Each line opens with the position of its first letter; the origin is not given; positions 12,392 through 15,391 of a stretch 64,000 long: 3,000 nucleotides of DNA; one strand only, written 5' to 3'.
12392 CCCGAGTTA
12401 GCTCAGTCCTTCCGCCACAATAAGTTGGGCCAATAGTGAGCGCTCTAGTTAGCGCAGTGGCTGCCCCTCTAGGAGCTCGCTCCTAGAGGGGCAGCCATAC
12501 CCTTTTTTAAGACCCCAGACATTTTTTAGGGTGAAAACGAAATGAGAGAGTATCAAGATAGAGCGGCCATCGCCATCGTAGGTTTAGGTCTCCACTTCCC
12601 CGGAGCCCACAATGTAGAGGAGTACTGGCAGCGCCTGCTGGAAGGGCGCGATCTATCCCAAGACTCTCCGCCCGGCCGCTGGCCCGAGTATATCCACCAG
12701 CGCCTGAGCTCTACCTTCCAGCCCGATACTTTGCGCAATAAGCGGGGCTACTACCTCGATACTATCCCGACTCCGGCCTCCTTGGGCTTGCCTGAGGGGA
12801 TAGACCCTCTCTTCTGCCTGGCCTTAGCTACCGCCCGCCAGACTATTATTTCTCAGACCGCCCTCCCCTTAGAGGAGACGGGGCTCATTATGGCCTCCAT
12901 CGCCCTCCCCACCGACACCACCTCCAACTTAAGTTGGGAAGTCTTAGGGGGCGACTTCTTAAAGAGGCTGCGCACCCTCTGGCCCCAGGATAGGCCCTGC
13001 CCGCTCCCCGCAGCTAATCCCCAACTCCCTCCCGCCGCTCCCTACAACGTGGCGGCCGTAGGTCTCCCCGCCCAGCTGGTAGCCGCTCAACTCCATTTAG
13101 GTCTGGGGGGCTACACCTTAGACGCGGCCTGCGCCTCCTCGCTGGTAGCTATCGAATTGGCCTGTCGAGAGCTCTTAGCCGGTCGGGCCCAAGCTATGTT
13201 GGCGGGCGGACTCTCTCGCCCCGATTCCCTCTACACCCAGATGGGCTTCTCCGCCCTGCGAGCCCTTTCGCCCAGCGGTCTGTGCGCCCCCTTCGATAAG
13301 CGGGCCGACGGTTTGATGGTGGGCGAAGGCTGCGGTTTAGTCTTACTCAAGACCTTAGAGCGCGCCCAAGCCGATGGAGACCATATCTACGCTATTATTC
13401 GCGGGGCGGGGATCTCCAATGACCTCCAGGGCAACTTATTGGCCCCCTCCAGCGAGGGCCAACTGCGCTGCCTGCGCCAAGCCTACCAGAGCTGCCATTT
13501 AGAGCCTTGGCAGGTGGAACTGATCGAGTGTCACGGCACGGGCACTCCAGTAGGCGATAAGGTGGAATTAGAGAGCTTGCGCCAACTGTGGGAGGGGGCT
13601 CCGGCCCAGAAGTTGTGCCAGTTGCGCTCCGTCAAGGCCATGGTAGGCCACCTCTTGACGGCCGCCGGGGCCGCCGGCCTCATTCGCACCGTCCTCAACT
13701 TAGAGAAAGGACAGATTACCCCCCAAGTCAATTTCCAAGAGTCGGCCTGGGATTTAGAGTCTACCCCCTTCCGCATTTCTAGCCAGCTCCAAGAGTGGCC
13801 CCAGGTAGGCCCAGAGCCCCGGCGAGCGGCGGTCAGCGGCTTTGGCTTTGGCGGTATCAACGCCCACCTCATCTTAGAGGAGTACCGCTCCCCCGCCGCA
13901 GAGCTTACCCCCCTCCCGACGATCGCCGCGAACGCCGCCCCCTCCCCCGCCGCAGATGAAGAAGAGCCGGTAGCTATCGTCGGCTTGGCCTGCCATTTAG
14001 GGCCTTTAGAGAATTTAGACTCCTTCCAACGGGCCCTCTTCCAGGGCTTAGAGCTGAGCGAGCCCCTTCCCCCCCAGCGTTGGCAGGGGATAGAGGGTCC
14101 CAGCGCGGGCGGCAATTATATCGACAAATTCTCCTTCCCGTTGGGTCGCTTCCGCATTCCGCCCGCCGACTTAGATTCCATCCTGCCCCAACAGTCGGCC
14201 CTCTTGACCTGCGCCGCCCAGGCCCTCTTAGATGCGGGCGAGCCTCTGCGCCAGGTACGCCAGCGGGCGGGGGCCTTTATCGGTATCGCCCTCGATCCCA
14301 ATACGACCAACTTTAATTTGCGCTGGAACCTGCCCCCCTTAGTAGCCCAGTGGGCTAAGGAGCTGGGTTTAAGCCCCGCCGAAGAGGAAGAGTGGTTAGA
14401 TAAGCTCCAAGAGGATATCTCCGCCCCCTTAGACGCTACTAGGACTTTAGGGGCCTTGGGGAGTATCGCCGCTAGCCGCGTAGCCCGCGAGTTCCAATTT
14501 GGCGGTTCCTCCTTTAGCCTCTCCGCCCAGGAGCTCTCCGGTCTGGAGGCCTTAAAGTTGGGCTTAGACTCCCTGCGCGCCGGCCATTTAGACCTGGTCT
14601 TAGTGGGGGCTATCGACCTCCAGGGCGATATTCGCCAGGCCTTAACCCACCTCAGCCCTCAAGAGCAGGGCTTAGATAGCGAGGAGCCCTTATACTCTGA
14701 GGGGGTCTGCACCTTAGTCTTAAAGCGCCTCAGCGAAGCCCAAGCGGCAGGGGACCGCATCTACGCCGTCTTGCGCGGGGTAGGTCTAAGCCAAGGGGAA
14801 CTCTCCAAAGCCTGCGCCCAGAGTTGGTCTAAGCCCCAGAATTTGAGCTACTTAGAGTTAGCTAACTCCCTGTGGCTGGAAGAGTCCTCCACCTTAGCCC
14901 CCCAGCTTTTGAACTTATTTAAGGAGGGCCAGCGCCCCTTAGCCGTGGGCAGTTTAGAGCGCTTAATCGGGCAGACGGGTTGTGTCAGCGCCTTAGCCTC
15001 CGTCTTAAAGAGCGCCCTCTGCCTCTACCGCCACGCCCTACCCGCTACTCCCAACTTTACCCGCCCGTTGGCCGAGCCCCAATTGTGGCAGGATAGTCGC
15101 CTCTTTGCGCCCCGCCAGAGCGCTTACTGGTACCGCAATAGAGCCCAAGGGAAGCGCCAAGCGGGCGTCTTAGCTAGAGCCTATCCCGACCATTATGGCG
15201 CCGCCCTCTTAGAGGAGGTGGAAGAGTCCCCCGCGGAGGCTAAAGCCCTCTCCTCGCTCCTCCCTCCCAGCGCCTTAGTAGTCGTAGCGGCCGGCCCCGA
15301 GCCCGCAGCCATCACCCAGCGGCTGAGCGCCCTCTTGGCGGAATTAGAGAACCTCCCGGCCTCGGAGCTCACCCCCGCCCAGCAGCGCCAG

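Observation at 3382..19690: Three-gene PUFA-synthase-like cluster with a myxobacterial-type layout but no AGPAT domain or PPTase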

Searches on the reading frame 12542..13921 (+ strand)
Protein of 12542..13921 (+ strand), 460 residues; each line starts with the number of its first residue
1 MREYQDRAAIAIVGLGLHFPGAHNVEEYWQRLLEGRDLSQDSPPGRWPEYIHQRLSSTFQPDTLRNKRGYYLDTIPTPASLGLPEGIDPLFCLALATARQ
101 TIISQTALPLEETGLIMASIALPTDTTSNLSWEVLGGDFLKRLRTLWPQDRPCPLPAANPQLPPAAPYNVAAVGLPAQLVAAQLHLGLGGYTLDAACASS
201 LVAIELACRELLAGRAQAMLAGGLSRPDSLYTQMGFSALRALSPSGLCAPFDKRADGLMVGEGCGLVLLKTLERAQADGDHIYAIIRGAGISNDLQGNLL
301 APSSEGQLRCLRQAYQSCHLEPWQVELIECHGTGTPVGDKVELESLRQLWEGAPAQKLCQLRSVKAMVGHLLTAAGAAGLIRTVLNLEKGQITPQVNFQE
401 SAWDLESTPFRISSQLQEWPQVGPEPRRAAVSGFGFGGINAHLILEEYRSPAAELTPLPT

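Call 24: find_related_loci(query=window:12542-13921:+, collection=genome_contigs, flank=10000)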
Query window:12542-13921:+ (460 aa) in genome_contigs; peptide patterns used: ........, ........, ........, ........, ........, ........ (x = any residue, [..] = any of these).
164 stretches matched a pattern; 118 encode a relative of the query (tblastn E <= 1e-3); the best 80 are kept; 77 distinct loci.
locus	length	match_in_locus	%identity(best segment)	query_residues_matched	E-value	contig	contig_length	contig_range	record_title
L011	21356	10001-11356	63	10-452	0e+0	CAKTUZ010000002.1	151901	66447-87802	MAG: uncultured bacterium isolate REFINED_METABAT215_TOP10_CONTIGS_1500_ASSEMBLY_K77_MERGED__Hadza_PheChl_Fiber-Hadza-Ne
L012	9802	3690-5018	64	10-447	2e-179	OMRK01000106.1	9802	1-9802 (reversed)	uncultured bacterium isolate RUG807 genome assembly, contig: k87_11119414, whole genome shotgun sequence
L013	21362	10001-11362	62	10-454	7e-178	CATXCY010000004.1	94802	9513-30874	MAG TPA_asm: uncultured bacterium isolate ERR9578292_bin.24_MetaWRAP_v1.3_MAG genome assembly, contig: ERZ18533963.155,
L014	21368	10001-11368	62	10-456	8e-176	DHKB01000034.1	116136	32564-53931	MAG TPA_asm: bacterium UBP9_UBA4705 isolate UBA4705 UBA4705_contig_669, whole genome shotgun sequence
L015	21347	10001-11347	62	10-451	2e-175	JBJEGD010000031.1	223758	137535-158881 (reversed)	MAG: Candidatus Bruticola sp. isolate LOHA09_bin.039 NODE_5_length_223758_cov_9.383191, whole genome shotgun sequence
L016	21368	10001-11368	62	10-457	3e-175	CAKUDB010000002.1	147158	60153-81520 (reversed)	MAG: uncultured bacterium isolate REFINED_METABAT215_TOP10_CONTIGS_1500_ASSEMBLY_K77_MERGED__Hadza_MoBio_hadza-E-H_K_21_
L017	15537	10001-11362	62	10-454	7e-171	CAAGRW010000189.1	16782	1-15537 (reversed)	MAG TPA_asm: Candidatus Riflebacteria bacterium, isolate HGM23016, WGS project CAAGRW010000000 data, contig: SRS883029_5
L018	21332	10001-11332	50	6-450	4e-126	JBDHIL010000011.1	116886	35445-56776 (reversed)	MAG: Gemmatimonadota bacterium isolate BHB10-2_Bin_294 BHB10-2_Bin_294_scaffold_442, whole genome shotgun sequence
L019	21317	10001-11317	49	10-449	3e-123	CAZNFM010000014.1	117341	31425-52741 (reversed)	MAG TPA_asm: uncultured Planctomycetaceae bacterium isolate SRP278314_co1_347 genome assembly, contig: NODE_177_length_1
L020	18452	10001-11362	62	10-454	8e-171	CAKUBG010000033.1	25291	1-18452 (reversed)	MAG: uncultured bacterium isolate REFINED_METABAT215_TOP10_CONTIGS_1500_ASSEMBLY_K77_MERGED__Hadza_MoBio_hadza-E-H_F_8_2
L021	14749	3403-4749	48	10-460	2e-118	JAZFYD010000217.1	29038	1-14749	MAG: Planctomycetota bacterium isolate MT5bin.14 MT5bin.14_217, whole genome shotgun sequence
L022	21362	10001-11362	44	10-450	7e-115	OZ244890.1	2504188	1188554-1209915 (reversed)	MAG: Gammaproteobacteria bacterium isolate 4a6f340b-8a7c-42a5-93aa-a61a6e082441 genome assembly, chromosome: 1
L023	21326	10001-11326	48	9-451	5e-112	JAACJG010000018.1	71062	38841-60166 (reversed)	MAG: Candidatus Rifleibacterium amylolyticum isolate CH46 Scaffold21, whole genome shotgun sequence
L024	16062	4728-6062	47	10-449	1e-111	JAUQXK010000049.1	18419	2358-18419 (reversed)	MAG: Desulfobacterales bacterium isolate BIN27 contig_69140, whole genome shotgun sequence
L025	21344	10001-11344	47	9-454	5e-111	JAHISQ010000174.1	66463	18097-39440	MAG: Candidatus Riflebacteria bacterium isolate MM_PC_MetaG.mb.182 MM_PC_MetaG.mb.182_k141_1817573, whole genome shotgun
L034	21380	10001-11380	45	1-458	1e-106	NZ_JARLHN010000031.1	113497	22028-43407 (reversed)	MAG: Oryzomonas sp. isolate MAG_BA72 MetaBAT2_Bin_72_Anoxic_k141_1627592, whole genome shotgun sequence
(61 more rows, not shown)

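Call 49: search_solved_structures(query=window:12542-13921:+, max_evalue=1e-60, show_alignments=2)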
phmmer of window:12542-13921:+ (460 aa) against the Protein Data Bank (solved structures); distinct sequences matched with E-value up to 1e-60: 5.
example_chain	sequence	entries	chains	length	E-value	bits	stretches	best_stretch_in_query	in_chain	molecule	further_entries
7zma_A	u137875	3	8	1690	7.2e-107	361.2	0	191-449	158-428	Putative polyketide synthase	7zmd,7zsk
6riw_A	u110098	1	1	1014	1.5e-74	254.6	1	10-447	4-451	ORF10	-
5erf_A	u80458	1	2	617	1.4e-62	215.2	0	184-450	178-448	Polyketide synthase PksL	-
5eny_A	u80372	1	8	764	1.9e-62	214.7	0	184-450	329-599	Polyketide synthase PksL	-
5e5n_A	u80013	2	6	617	3.4e-61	210.6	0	184-450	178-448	Polyketide synthase PksL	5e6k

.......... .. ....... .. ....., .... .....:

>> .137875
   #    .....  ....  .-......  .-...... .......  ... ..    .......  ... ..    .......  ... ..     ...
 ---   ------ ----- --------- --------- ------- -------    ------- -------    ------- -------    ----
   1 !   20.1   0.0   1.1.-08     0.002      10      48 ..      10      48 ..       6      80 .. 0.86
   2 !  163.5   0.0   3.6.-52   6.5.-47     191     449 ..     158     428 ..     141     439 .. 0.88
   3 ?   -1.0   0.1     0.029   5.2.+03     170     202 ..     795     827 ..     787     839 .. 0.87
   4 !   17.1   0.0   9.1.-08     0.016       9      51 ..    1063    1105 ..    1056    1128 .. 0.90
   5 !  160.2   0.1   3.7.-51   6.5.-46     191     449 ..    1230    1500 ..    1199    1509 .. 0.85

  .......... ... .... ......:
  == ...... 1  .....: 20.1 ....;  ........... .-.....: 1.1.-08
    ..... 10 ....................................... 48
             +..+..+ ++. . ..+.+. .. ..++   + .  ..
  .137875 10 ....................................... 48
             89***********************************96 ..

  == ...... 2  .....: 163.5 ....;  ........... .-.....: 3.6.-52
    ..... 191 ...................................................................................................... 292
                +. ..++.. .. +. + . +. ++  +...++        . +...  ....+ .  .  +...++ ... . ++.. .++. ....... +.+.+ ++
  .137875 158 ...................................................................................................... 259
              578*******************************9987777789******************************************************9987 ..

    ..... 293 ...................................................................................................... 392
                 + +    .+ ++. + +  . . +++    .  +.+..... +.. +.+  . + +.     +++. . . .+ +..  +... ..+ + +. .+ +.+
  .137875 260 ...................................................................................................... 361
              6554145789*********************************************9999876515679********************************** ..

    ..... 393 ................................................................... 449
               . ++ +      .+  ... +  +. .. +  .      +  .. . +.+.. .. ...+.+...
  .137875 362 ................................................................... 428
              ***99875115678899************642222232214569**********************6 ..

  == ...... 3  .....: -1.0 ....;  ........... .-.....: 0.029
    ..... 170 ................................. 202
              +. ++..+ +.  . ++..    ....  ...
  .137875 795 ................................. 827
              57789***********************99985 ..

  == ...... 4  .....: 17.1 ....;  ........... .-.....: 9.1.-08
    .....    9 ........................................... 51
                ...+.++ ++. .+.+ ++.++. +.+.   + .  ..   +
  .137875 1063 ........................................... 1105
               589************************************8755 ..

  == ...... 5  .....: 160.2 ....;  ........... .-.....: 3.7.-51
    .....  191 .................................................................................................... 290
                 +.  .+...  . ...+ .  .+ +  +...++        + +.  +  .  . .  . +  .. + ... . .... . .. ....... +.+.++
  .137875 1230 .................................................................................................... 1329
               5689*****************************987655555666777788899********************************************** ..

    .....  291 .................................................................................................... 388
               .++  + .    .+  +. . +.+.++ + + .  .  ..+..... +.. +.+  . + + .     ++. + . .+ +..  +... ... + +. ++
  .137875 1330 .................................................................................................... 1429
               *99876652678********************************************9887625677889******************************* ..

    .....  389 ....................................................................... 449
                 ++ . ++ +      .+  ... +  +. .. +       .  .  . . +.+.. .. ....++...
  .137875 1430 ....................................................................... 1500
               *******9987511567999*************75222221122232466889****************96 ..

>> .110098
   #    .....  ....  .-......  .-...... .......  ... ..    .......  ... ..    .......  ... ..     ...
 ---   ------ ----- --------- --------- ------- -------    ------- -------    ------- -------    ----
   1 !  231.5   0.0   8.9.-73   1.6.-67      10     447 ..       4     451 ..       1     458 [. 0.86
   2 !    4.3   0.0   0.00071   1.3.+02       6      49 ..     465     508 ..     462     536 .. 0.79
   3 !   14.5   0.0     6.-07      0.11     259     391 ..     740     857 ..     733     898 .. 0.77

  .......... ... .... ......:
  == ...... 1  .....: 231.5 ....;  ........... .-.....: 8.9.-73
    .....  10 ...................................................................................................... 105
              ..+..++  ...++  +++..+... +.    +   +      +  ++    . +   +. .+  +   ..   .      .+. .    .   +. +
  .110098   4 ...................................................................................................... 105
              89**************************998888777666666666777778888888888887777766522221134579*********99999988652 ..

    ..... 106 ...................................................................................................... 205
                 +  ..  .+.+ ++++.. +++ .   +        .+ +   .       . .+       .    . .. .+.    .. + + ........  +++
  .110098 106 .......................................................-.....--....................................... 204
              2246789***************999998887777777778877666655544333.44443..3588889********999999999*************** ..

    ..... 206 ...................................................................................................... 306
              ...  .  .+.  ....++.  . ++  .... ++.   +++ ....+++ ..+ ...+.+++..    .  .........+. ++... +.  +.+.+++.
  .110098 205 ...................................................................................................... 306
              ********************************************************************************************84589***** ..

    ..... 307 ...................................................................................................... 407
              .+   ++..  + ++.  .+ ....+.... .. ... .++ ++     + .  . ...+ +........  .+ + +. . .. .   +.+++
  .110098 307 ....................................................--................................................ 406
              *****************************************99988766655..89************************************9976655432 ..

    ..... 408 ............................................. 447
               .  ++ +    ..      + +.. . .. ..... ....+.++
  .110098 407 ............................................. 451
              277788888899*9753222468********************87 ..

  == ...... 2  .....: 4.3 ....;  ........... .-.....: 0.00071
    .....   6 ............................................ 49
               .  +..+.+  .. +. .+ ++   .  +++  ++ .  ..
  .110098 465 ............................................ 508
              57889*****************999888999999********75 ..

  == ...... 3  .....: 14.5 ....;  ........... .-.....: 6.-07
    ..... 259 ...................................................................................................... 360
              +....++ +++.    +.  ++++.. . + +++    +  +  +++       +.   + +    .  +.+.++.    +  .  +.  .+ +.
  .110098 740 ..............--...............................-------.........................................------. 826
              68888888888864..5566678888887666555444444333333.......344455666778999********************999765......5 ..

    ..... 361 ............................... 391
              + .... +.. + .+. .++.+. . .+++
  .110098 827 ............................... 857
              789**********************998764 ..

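Call 58: search_protein_families(library=pfam, proteins=[L034:17003-18130:+, L034:18124-19017:+, L034:19021-20658:+], max_evalue=0.0001)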
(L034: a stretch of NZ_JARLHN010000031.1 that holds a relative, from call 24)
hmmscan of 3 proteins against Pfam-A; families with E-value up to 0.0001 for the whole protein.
L034:17003-18130:+ (375 aa): 2 families
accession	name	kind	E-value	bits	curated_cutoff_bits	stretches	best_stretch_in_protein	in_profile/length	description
PF08541.16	ACP_syn_III_C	-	4e-17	62.6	26.6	1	288-369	3-84/90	3-Oxoacyl-[acyl-carrier-protein (ACP)] synthase III C terminal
PF00108.29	Thiolase_N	-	7.2e-07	29.3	26.4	0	96-186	30-120/260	Thiolase, N-terminal domain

L034:18124-19017:+ (297 aa): 3 families
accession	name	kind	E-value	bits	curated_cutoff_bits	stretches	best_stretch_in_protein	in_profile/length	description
PF00561.26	Abhydrolase_1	-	1.4e-33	117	25.8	2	34-135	2-102/245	alpha/beta hydrolase fold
PF12697.13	Abhydrolase_6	-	2.8e-23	84.1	26.3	1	35-285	1-215/217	Alpha/beta hydrolase family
PF12146.15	Hydrolase_4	-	2.2e-11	44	27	1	34-279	6-237/239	Serine aminopeptidase, S33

L034:19021-20658:+ (545 aa): 1 family
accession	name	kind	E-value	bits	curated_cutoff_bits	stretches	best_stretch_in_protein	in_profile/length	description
PF00501.34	AMP-binding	-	1.6e-59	202.1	29.9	1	15-395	3-384/384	AMP-binding enzyme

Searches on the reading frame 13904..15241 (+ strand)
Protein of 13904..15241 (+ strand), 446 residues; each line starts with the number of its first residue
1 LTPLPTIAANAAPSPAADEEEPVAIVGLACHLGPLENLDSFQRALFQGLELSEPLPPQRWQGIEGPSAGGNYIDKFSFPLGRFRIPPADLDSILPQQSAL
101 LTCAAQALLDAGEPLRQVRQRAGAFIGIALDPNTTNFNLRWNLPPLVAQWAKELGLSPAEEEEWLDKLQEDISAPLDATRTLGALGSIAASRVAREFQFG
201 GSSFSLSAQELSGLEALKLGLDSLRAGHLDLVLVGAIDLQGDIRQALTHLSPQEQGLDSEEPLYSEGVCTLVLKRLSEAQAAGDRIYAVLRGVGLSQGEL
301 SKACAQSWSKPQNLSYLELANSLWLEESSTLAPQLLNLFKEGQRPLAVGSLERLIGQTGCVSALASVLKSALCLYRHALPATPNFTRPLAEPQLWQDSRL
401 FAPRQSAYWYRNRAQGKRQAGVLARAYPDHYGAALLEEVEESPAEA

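Call 35: search_protein_families(library=pfam, proteins=[window:13904-15241:+], max_evalue=0.1)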
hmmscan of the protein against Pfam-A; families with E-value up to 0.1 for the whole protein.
window:13904-15241:+ (446 aa): 2 families
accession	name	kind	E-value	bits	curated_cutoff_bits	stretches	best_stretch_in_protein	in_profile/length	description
PF00109.32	ketoacyl-synt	-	4.8e-25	89.1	20.8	1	21-278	2-251/252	Beta-ketoacyl synthase, N-terminal domain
PF02801.28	Ketoacyl-synt_C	-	0.0003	21.2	20.8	1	335-385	66-118/119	Beta-ketoacyl synthase, C-terminal domain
